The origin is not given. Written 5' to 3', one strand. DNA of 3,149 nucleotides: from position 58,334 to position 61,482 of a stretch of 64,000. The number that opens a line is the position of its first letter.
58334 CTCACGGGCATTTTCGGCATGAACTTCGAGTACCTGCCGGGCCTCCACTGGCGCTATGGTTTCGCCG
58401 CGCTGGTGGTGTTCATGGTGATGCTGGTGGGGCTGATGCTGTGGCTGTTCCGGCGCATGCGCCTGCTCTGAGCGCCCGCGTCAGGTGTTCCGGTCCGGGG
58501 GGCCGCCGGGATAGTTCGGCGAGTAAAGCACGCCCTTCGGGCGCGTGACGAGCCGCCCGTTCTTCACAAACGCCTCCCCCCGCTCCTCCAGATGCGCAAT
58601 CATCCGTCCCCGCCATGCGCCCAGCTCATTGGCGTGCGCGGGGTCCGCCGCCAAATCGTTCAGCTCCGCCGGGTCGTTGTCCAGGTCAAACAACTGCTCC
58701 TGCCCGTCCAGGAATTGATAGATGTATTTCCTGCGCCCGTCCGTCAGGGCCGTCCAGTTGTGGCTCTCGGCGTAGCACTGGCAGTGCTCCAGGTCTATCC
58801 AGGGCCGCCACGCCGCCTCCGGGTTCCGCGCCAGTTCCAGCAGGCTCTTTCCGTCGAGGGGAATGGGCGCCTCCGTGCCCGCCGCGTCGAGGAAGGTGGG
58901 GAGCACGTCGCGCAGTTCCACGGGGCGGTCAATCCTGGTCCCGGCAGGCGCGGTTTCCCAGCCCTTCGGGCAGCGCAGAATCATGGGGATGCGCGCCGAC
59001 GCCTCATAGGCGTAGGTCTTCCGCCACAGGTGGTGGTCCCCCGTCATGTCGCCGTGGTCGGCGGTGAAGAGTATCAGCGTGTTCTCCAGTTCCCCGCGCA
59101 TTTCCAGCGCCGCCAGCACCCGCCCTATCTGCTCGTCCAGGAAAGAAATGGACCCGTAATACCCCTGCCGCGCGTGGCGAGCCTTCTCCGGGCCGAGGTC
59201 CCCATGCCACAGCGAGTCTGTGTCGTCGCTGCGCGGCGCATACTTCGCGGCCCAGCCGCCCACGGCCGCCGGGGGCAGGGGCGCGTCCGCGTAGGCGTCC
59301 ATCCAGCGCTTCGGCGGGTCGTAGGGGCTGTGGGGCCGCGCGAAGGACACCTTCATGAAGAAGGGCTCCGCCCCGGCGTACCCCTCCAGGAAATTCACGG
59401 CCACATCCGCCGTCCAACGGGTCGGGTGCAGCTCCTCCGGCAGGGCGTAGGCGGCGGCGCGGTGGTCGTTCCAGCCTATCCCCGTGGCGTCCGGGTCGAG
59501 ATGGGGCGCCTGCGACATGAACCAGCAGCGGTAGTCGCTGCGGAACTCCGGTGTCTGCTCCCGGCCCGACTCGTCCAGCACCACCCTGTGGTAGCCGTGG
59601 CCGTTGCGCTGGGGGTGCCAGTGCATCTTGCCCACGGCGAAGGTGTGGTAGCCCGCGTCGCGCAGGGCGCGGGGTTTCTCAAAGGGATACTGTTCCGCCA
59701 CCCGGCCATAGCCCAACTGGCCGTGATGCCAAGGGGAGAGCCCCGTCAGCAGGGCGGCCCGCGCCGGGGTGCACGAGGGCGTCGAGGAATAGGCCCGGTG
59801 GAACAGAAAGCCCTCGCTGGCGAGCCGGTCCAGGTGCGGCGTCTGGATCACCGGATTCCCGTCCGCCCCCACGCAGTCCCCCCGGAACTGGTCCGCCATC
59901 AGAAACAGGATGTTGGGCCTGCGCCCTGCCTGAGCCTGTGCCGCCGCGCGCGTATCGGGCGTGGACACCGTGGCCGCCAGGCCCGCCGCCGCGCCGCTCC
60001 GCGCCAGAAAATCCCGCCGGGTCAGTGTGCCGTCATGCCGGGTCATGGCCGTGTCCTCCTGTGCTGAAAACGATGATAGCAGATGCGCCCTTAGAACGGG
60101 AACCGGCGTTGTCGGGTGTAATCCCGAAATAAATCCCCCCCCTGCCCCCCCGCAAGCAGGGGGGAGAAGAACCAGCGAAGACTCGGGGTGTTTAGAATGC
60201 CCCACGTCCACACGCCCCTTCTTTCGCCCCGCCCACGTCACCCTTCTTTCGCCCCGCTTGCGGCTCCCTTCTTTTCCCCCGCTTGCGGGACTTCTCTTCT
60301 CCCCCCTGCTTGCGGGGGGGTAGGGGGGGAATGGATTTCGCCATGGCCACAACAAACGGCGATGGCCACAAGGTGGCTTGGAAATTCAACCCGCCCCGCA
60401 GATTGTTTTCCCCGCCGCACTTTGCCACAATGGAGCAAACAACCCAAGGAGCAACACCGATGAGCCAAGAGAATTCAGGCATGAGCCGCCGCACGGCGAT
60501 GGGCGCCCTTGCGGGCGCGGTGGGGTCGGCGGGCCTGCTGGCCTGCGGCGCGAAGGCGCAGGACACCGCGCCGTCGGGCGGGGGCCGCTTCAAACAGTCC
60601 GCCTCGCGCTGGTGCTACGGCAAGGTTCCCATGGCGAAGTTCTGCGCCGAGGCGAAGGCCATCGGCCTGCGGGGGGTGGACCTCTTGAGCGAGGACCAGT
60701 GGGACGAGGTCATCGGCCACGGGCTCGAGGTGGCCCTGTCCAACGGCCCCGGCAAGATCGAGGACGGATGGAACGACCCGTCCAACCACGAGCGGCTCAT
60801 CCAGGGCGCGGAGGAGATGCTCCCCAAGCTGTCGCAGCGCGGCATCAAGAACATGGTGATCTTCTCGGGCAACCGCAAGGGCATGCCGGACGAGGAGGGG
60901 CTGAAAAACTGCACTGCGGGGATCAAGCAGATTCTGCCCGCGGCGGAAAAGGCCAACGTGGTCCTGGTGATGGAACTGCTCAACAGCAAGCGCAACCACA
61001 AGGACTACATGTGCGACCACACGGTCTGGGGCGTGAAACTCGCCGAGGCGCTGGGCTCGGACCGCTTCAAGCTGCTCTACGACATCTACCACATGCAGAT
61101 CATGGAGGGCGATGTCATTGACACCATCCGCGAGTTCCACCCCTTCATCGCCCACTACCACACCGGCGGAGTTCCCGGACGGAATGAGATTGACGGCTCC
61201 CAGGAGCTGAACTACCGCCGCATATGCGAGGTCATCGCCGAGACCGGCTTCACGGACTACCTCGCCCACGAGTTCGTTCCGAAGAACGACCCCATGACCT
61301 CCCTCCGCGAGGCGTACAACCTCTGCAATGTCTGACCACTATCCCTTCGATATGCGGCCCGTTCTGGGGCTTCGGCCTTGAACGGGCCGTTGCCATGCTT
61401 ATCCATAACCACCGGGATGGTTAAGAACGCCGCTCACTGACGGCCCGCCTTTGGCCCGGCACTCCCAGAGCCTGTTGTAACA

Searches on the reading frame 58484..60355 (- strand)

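Call 36: search_protein_families(library=pfam, proteins=[window:58484-60355:-], max_evalue=0.001)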
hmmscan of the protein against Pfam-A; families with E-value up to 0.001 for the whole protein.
window:58484-60355:- (624 aa): 4 families
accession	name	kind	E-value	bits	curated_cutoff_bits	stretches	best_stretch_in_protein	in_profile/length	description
PF00884.28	Sulfatase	-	5.5e-51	174.1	25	1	147-493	1-300/301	Sulfatase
PF16347.10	SGSH_C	-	5.6e-16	59.5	29.3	1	439-576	1-139/154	N-sulphoglucosamine sulphohydrolase, C-terminal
PF01663.27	Phosphodiest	-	8.8e-12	45.7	23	1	150-439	2-224/342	Type I phosphodiesterase / nucleotide pyrophosphatase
PF02995.22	DUF229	-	0.00015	21.1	25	1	396-458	303-362/496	Protein of unknown function (DUF229)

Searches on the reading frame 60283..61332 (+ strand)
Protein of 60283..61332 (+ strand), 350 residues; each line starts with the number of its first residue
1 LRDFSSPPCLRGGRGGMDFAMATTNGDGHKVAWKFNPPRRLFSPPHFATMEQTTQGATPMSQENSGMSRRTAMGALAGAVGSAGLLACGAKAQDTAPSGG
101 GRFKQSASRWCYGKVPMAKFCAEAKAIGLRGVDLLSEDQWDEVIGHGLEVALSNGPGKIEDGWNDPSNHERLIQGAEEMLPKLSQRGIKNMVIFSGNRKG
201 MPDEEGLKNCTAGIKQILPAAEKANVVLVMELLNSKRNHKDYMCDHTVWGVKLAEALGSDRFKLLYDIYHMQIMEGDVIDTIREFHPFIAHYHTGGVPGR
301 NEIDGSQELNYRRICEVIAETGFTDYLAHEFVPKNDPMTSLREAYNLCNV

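Call 60: search_protein_families(library=pfam, proteins=[window:60283-61332:+], max_evalue=0.001)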
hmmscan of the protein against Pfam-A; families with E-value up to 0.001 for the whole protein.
window:60283-61332:+ (350 aa): 1 family
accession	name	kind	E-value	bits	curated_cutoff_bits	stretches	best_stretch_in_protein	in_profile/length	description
PF01261.30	AP_endonuc_2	-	5.1e-21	75.9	31.1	1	145-339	39-237/249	Xylose isomerase-like TIM barrel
